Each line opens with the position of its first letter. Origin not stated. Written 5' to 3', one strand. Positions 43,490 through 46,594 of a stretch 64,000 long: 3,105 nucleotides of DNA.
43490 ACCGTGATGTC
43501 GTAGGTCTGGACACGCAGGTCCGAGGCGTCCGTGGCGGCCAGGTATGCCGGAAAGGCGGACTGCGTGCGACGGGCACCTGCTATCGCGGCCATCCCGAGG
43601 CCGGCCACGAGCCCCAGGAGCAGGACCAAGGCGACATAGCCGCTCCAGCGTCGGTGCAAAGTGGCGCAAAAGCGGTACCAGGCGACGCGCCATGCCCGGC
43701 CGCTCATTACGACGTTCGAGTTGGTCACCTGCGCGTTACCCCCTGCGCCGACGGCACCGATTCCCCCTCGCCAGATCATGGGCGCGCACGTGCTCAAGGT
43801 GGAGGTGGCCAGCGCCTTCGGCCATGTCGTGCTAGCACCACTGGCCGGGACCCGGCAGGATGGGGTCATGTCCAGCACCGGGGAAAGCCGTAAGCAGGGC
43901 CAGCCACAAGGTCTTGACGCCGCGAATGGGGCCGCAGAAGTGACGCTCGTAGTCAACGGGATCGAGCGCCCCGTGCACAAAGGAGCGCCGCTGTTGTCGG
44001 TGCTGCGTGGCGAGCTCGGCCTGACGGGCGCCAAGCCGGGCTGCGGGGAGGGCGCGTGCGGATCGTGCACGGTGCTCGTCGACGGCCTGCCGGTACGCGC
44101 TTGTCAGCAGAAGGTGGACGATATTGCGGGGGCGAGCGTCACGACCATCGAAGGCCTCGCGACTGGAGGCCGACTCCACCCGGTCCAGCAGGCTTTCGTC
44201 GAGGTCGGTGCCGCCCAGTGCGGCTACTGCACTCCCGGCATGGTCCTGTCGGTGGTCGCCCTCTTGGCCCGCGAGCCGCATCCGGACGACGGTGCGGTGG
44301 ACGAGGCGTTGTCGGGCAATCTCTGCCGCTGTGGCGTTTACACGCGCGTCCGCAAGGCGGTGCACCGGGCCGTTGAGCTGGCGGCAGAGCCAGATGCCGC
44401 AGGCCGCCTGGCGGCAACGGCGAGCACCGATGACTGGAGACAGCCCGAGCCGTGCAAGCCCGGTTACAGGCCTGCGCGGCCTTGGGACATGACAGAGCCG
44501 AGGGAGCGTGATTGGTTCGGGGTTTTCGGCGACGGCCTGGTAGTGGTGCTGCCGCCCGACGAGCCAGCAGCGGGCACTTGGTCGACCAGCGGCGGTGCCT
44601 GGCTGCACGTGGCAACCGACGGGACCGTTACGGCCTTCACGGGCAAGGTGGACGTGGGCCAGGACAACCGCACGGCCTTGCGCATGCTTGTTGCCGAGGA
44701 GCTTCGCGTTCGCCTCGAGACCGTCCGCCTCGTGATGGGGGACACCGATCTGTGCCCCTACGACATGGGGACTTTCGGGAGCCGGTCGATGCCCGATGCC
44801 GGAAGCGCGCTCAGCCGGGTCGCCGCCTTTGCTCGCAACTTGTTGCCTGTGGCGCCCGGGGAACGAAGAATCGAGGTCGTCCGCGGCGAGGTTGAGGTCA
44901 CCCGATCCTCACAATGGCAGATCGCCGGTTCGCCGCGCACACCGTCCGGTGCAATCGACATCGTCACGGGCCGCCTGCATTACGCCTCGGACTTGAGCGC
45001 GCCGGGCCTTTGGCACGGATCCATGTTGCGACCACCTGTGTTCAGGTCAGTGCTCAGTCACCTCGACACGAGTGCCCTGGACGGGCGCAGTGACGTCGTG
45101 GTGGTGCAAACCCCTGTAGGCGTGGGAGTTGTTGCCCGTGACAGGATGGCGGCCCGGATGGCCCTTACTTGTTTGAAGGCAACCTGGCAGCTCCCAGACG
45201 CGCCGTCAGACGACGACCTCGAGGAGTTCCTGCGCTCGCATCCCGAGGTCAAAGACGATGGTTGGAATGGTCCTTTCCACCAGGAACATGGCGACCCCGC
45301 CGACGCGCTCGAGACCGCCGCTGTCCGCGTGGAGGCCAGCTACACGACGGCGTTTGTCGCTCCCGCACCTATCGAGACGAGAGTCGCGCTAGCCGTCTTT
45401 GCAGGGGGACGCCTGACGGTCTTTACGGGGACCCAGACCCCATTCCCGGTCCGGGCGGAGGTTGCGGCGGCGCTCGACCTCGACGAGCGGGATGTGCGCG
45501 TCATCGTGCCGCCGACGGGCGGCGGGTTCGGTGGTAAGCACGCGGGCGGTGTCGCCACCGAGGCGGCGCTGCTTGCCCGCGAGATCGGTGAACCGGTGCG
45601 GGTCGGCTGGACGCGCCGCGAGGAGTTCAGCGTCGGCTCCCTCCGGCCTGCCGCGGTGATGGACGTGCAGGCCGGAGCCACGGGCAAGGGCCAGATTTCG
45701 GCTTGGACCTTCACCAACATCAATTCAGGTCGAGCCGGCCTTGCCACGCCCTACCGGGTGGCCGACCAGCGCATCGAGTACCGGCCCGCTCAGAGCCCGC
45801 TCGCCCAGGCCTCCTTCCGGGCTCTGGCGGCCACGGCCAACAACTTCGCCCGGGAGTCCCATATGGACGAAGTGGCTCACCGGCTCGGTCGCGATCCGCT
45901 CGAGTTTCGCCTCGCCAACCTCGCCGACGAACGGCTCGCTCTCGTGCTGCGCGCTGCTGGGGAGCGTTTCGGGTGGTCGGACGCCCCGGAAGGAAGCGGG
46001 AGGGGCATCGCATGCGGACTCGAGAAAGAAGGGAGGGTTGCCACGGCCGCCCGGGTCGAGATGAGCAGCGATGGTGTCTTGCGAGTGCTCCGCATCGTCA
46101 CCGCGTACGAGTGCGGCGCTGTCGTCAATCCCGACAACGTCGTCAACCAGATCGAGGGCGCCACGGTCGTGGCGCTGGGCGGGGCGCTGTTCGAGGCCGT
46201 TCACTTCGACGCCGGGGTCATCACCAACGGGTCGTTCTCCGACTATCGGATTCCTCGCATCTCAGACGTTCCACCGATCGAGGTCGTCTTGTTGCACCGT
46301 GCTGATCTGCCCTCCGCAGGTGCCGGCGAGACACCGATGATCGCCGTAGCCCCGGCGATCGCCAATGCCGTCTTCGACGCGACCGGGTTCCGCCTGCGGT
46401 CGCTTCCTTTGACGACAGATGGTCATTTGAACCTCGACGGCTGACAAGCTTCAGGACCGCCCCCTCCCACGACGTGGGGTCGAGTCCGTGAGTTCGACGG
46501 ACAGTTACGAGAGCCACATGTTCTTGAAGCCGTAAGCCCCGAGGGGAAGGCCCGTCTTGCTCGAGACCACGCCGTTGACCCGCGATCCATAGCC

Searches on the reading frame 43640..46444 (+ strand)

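Call 34: search_protein_families(library=pfam, proteins=[window:43640-46444:+], max_evalue=0.00001)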
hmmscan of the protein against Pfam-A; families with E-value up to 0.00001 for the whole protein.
window:43640-46444:+ (934 aa): 4 families
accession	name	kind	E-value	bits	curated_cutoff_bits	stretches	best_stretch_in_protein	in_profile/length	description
PF02738.23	MoCoBD_1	-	1.7e-44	152.2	27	1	547-761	12-244/244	Molybdopterin cofactor-binding domain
PF20256.3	MoCoBD_2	-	1.9e-39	136.3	27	2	313-425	43-162/283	Molybdopterin cofactor-binding domain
PF01799.25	Fer2_2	-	2.9e-30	104.6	30.3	1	169-242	1-75/75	[2Fe-2S] binding domain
PF13085.11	Fer2_3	-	7e-07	29.7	27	1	134-173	51-89/107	2Fe-2S iron-sulfur cluster binding domain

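Call 40: search_protein_families(library=ncbifam, proteins=[window:44039-46444:+], max_evalue=0.00001)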
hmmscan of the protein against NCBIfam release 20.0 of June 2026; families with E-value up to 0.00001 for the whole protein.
window:44039-46444:+ (801 aa): 20 families
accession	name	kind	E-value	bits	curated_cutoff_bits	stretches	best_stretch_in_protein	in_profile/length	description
TIGR03311.1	Se_dep_XDH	equivalog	6.7e-76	256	830.45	3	1-114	34-146/848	selenium-dependent xanthine dehydrogenase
TIGR03194.1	4hydrxCoA_A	equivalog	1.6e-69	235.1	994.55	3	406-629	138-379/746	4-hydroxybenzoyl-CoA reductase subunit alpha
NF043082.1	XdhA_XDHase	equivalog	6e-65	219.7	780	3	364-631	108-394/758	xanthine dehydrogenase subunit XdhA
NF007426.0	PRK09970.1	equivalog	1.5e-59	201.9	916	3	364-631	113-397/761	xanthine dehydrogenase molybdenum-binding subunit XdhA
NF045668.1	pterin_aldehy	equivalog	2.5e-59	201.2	1100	3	1-116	38-156/905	molybdopterin-dependent aldehyde oxidoreductase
TIGR03196.1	pucD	equivalog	5.6e-55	187.1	783.65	2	364-628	100-377/763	xanthine dehydrogenase subunit D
NF041018.1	glyceraldDH_alpha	equivalog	3.2e-54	184.5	790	3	359-630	106-393/741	glyceraldehyde dehydrogenase subunit alpha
NF040766.1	CODH_aero_grp5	exception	2.8e-53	181.3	950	3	670-793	649-778/785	aerobic carbon-monoxide dehydrogenase large subunit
TIGR03313.1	Se_sel_red_Mo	hypoth_equivalog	1.3e-52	178.7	1101.9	4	414-558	358-502/951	molybdopterin-dependent oxidoreductase Mo/Fe-S-binding subunit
NF041671.1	peri_hyde_PaoC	equivalog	1.6e-51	175.6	1180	2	359-683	111-464/735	aldehyde oxidoreductase molybdenum-binding subunit PaoC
TIGR02416.1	CO_dehy_Mo_lg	equivalog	2.3e-34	118.7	991.15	3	408-556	149-303/770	aerobic carbon-monoxide dehydrogenase large subunit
TIGR02965.1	xanthine_xdhB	equivalog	3.6e-34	118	849.5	1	363-631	98-378/758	xanthine dehydrogenase molybdopterin binding subunit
NF041020.1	glyceraldDH_gamma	equivalog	9.4e-34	116.4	290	1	1-112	48-159/164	glyceraldehyde dehydrogenase subunit gamma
TIGR03193.1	4hydroxCoAred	equivalog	1.8e-33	115.6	257.8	1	1-111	37-147/148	4-hydroxybenzoyl-CoA reductase subunit gamma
TIGR02969.1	mam_aldehyde_ox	subfamily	4.3e-33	113.9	1912.3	1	1-108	39-157/1330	aldehyde oxidase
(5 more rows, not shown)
